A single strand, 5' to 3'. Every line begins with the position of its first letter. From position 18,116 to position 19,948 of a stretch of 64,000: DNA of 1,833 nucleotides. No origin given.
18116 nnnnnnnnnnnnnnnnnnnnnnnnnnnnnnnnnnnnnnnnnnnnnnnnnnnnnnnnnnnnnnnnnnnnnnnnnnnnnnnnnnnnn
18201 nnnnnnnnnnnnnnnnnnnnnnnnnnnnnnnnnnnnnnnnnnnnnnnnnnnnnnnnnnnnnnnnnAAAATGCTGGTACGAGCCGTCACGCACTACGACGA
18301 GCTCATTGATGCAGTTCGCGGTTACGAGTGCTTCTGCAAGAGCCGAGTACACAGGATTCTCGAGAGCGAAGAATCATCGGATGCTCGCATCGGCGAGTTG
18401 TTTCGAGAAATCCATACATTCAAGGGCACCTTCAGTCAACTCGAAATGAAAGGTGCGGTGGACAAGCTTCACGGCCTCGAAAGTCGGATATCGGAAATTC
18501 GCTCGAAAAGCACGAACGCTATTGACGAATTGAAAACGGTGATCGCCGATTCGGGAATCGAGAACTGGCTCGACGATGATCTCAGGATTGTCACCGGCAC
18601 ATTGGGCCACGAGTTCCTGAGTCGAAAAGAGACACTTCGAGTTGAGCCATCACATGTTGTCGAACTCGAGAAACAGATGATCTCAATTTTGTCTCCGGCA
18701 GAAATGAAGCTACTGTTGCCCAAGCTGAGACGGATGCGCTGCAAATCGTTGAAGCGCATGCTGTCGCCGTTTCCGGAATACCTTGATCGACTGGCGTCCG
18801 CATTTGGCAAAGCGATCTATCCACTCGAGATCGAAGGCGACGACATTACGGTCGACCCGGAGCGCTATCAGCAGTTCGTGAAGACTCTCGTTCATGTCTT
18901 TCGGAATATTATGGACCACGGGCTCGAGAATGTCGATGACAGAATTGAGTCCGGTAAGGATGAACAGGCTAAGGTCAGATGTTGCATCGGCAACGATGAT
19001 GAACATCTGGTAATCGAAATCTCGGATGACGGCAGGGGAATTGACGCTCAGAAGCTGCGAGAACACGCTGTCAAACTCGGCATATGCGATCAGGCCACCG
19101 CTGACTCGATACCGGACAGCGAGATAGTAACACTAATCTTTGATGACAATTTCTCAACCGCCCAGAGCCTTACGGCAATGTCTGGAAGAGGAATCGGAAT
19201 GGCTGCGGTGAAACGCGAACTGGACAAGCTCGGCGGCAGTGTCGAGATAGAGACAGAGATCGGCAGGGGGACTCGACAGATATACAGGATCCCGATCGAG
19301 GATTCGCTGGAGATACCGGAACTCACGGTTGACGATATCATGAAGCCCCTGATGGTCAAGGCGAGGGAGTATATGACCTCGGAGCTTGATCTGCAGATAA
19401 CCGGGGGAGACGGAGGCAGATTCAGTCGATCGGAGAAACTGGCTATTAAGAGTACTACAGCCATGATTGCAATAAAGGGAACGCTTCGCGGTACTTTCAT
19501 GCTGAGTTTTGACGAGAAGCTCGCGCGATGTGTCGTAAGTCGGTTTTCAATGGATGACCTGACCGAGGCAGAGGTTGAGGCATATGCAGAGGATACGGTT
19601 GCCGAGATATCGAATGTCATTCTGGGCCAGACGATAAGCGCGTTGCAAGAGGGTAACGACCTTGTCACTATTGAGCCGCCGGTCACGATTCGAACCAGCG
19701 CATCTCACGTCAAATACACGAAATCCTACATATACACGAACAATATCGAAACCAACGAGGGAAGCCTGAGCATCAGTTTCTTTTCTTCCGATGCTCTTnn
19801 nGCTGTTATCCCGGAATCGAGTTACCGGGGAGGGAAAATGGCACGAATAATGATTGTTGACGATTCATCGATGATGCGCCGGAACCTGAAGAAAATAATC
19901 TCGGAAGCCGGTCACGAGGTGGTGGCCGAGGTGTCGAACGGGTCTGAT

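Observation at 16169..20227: MCP-independent chemosensory-type kinase: PAS array - Hpt - CheA catalytic core - CheX/CheC-like phosphatase in one polypeptide, with an adjacent CheY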

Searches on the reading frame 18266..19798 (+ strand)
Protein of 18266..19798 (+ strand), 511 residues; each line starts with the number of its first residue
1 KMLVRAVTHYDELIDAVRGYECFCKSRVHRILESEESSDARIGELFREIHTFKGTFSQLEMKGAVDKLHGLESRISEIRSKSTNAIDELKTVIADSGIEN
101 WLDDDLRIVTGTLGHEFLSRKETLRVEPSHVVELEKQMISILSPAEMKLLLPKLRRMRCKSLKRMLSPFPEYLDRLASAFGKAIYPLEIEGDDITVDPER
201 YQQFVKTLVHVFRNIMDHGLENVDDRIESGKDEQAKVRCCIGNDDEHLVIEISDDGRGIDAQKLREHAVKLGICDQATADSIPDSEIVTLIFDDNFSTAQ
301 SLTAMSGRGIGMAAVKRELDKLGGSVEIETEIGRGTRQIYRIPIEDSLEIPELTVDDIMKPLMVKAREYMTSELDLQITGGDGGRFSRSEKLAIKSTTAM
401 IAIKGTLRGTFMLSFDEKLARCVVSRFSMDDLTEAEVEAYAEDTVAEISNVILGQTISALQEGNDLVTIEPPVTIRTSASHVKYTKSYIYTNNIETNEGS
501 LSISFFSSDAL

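Call 5: search_solved_structures(query=window:18266-19798:+, max_evalue=0.01, show_alignments=3)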
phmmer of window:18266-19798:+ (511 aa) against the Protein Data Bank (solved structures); distinct sequences matched with E-value up to 0.01: 20.
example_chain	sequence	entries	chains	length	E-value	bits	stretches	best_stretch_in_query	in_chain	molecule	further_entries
4xiv_A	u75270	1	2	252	2.7e-32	115.3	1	114-344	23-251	Chemotaxis protein CheA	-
1i5d_A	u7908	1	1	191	7.9e-32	113.8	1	158-344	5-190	CHEMOTAXIS PROTEIN CHEA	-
3ja6_C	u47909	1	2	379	9.1e-32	113.6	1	117-345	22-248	Chemotaxis protein CheA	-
1b3q_A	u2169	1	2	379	9.3e-32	113.6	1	117-345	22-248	PROTEIN (CHEMOTAXIS PROTEIN CHEA)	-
1i58_A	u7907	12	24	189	1.8e-31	112.7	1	166-344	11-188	CHEMOTAXIS PROTEIN CHEA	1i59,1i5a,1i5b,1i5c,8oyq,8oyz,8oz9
6mi6_A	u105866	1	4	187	1.9e-31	112.6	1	165-344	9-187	Chemotaxis protein CheA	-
2ch4_A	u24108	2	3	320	2.9e-31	112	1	166-345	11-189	CHEMOTAXIS PROTEIN CHEA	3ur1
4jpb_A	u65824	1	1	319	1.9e-29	105.9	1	166-345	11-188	Chemotaxis protein CheA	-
8c5v_A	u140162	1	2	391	2.2e-28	102.4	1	154-393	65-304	Chemotaxis protein CheA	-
6s1k_A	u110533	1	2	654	2.5e-28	102.3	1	154-392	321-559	Chemotaxis protein CheA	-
3hm4_A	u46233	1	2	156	8.4e-06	28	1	358-505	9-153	Chemotaxis protein CheX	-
3hzh_B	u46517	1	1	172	0.00037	22.6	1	381-475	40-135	Chemotaxis operon protein (CheX)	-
3h4y_A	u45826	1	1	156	0.00044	22.3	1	382-505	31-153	putative chemotaxis protein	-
4jas_A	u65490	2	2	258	0.0058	18.6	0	281-344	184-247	Histidine kinase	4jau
6rh7_A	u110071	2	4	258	0.006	18.6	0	282-344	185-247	Sensor histidine kinase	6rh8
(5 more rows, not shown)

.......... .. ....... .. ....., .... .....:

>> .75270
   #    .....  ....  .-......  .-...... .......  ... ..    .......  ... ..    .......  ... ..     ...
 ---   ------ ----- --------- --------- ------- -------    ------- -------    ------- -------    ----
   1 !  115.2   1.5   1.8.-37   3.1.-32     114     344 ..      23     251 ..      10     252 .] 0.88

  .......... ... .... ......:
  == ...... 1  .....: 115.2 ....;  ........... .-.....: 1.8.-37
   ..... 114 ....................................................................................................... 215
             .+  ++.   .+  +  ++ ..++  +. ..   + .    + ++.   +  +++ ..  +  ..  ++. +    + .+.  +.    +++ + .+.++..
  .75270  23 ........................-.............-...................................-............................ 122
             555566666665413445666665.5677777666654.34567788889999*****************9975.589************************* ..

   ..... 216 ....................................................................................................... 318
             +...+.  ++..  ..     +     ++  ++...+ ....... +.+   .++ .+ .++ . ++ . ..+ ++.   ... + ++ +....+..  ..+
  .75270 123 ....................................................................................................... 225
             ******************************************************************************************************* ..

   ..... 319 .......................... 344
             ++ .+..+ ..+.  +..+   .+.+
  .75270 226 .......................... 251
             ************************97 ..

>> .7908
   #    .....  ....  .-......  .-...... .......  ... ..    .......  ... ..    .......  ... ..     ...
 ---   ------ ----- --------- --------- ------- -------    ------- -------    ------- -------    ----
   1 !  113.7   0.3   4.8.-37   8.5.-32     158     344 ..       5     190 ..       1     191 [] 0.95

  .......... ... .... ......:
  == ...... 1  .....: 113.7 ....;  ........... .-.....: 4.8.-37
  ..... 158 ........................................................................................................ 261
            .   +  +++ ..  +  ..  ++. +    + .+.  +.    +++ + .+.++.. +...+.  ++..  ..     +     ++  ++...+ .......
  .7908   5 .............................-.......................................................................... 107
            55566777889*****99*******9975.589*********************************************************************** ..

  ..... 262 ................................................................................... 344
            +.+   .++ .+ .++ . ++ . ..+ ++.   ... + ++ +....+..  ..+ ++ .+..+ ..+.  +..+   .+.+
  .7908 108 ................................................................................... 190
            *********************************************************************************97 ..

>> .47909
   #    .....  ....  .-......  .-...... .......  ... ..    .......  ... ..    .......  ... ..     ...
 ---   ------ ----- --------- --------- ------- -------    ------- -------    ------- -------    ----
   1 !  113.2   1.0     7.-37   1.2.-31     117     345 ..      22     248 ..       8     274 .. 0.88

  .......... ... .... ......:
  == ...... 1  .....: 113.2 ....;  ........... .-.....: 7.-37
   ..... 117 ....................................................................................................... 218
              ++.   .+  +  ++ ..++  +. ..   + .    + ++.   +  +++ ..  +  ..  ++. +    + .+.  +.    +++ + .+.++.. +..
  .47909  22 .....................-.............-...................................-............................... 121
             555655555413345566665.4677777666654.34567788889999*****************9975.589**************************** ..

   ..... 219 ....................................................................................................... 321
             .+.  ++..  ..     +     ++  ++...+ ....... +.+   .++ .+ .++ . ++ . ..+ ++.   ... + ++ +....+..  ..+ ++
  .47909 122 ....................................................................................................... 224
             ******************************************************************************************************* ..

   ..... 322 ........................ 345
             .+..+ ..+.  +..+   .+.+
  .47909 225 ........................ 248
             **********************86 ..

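Call 6: find_homologous_proteins(query=window:18266-19798:+, max_evalue=0.001)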
Query window:18266-19798:+ (511 aa): 567 proteins with E <= 0.001 among 8000 candidates; the best 120 are listed.
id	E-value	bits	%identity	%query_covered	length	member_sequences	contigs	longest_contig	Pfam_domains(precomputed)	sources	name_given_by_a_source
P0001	2.1e-133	464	42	99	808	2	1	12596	PF13426.14,PF13188.14,PF13690.12,PF08448.17,PF02518.32,PF00989.32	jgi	-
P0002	2.3e-126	440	40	100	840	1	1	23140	PF13426.14,PF13690.12,PF02518.32,PF00989.32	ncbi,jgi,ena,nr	ncbi:MAG: hypothetical protein DRP35_01385 [Candidatus Zixiibacteriota bacterium]|nr:MAG: hypothetic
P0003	1.7e-90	322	33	99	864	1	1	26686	PF13690.12,PF02518.32,PF01627.29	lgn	-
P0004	2.7e-90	322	35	99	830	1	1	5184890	PF13690.12,PF02518.32,PF01627.29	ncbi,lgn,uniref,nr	ncbi:ATP-binding protein [Sporomusa termitida]|uniref:histidine kinase n=1 Tax=Sporomusa termitida T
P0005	1.8e-86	309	34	99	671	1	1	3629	PF02518.32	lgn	-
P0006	2.4e-86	309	31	92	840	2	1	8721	PF13690.12,PF02518.32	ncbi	ncbi:MAG: ATP-binding protein [bacterium]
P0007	3.2e-81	292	33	99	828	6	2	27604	PF13690.12,PF02518.32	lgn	-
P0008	3.3e-72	262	37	68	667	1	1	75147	PF02518.32,PF01627.29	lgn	-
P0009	4.7e-65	238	35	68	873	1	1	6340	PF05228.20,PF02518.32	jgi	jgi:two-component system chemotaxis sensor kinase CheA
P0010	6.5e-64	235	30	93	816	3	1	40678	PF13690.12,PF02518.32,PF00072.31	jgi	jgi:two-component system chemotaxis sensor kinase CheA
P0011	1.1e-61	227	35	68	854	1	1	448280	PF05228.20,PF02518.32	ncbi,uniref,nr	ncbi:ATP-binding protein [Cohnella silvisoli]|uniref:histidine kinase n=1 Tax=Cohnella silvisoli Tax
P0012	7.3e-59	218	33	67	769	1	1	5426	PF02518.32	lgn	-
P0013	1.3e-58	217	33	68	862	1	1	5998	PF05228.20,PF02518.32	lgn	-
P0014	1.5e-58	217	30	98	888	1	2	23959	PF02518.32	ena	-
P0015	2.1e-58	216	35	67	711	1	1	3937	PF02518.32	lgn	-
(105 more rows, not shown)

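Call 10: find_encoding_contigs(protein=P0002, flank=8000, max_places=2)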
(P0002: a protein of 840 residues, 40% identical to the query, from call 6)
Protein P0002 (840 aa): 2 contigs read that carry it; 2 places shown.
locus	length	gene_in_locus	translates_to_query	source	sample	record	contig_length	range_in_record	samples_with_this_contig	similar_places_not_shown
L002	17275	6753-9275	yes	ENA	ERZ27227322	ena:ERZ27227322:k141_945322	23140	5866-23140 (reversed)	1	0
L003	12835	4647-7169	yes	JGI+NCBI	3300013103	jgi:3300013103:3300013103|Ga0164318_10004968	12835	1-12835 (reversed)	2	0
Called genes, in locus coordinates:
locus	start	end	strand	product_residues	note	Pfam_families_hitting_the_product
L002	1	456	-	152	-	?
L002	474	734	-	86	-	-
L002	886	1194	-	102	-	PF01035:DNA_binding_1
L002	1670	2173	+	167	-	PF13648:Lipocalin_4 (faint)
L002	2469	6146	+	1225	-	PF08126:Propeptide_C25 (weak), PF01364:Peptidase_C25, PF05345:He_PIG (weak), PF26182:Ig_NUP210_5th (faint)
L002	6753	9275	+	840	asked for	PF00989:PAS (weak), PF13426:PAS_9 (weak), PF02518:HATPase_c, PF13690:CheX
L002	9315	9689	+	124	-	PF00072:Response_reg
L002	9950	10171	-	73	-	-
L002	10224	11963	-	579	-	PF03065:Glyco_hydro_57, PF09210:BE_C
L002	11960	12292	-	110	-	PF11950:DUF3467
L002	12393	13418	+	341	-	PF00294:PfkB, PF08543:Phos_pyr_kin (weak)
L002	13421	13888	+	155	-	PF01467:CTP_transf_like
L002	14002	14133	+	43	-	-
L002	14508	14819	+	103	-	PF05598:DUF772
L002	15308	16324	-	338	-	PF00814:TsaD, PF22521:HypF_C_2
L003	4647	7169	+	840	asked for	PF00989:PAS (weak), PF13426:PAS_9 (weak), PF02518:HATPase_c, PF13690:CheX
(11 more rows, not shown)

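Call 11: find_encoding_contigs(protein=P0004, flank=8000, max_places=2)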
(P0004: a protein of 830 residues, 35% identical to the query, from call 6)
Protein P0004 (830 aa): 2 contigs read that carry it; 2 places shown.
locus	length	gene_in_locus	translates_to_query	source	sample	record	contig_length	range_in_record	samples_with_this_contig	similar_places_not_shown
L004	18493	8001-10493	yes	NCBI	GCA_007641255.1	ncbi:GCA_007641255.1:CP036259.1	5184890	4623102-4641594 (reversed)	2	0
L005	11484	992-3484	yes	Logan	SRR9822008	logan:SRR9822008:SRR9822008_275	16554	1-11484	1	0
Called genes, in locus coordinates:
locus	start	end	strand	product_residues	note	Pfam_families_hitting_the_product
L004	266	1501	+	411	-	-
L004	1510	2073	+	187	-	-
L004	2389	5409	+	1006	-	PF01339:CheB_methylest, PF03705:CheR_N, PF01739:CheR, PF00989:PAS (faint), PF08448:PAS_4 (faint), PF13596:PAS_10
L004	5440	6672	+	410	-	PF00512:HisKA, PF02518:HATPase_c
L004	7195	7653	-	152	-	-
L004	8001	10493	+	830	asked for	PF01627:Hpt (weak), PF02518:HATPase_c, PF13690:CheX (faint)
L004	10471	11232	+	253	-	PF00072:Response_reg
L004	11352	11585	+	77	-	PF04023:FeoA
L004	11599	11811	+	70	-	PF04023:FeoA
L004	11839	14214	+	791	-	PF01926:MMR_HSR1, PF02421:FeoB_N, PF17910:FeoB_Cyto, PF07670:Gate, PF07664:FeoB_C, PF07670:Gate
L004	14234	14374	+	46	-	PF12669:FeoB_associated (weak)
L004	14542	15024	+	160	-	PF19991:HMA_2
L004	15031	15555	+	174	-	PF19991:HMA_2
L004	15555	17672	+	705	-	PF00122:E1-E2_ATPase, PF00702:Hydrolase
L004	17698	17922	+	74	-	-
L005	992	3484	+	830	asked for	PF01627:Hpt (weak), PF02518:HATPase_c, PF13690:CheX (faint)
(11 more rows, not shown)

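Call 12: find_encoding_contigs(protein=P0001, flank=8000, max_places=2)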
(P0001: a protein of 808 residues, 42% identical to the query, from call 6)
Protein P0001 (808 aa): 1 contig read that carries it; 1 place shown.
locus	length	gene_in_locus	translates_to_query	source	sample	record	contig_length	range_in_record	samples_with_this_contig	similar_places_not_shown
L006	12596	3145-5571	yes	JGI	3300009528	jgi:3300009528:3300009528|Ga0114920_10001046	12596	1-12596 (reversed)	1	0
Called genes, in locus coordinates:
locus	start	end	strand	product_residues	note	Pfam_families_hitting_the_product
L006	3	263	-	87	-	?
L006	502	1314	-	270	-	-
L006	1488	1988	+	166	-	PF00359:PTS_EIIA_2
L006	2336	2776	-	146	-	PF00877:NLPC_P60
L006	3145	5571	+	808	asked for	PF00989:PAS (weak), PF08448:PAS_4 (faint), PF13188:PAS_8 (weak), PF13426:PAS_9 (weak), PF02518:HATPase_c, PF13690:CheX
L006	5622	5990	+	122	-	PF00072:Response_reg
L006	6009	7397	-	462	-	PF02550:AcetylCoA_hydro, PF16957:Mal_decarbox_Al, PF13336:AcetylCoA_hyd_C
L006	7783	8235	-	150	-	PF00571:CBS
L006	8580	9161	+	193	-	PF12838:Fer4_7 (faint), PF13534:Fer4_17, PF00037:Fer4 (faint), PF13183:Fer4_8, PF13237:Fer4_10 (weak), PF13187:Fer4_9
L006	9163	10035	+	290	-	PF02754:CCG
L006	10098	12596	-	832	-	?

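Call 13: find_encoding_contigs(protein=P0010, flank=8000, max_places=2)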
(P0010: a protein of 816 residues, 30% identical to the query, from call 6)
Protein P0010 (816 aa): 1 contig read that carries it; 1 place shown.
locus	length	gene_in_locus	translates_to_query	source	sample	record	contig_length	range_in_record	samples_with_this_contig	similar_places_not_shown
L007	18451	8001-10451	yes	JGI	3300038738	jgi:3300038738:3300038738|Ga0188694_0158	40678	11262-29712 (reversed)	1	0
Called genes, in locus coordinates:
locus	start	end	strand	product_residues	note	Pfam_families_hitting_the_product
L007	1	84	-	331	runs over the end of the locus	-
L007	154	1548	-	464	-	PF21799:MurD-like_N (weak), PF08245:Mur_ligase_M, PF02875:Mur_ligase_C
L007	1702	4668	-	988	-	PF06165:GH94_b-supersand, PF17167:Glyco_hydro_94, PF06202:GDE_C (weak)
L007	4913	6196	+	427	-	PF01926:MMR_HSR1, PF02421:FeoB_N, PF00009:GTP_EFTU, PF01926:MMR_HSR1, PF02421:FeoB_N, PF04548:AIG1 (weak), PF00009:GTP_EFTU, PF14714:KH_dom-like, +7 more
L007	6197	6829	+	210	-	PF02660:G3P_acyltransf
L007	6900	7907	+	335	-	PF01210:NAD_Gly3P_dh_N, PF02558:ApbA (weak), PF03446:NAD_binding_2 (weak), PF07479:NAD_Gly3P_dh_C, PF20618:GPD_NAD_C_bact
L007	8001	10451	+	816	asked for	PF00072:Response_reg, PF02518:HATPase_c, PF13690:CheX (weak)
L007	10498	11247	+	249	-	PF00072:Response_reg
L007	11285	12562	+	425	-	PF00563:EAL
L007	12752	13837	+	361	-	PF13531:SBP_bac_11, PF01547:SBP_bac_1, PF13416:SBP_bac_8, PF13343:SBP_bac_6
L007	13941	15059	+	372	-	PF00005:ABC_tran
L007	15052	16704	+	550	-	PF00528:BPD_transp_1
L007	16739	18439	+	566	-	PF00672:HAMP, PF06580:His_kinase, PF02518:HATPase_c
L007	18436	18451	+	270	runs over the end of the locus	PF00072:Response_reg, PF00165:HTH_AraC (faint), PF12833:HTH_18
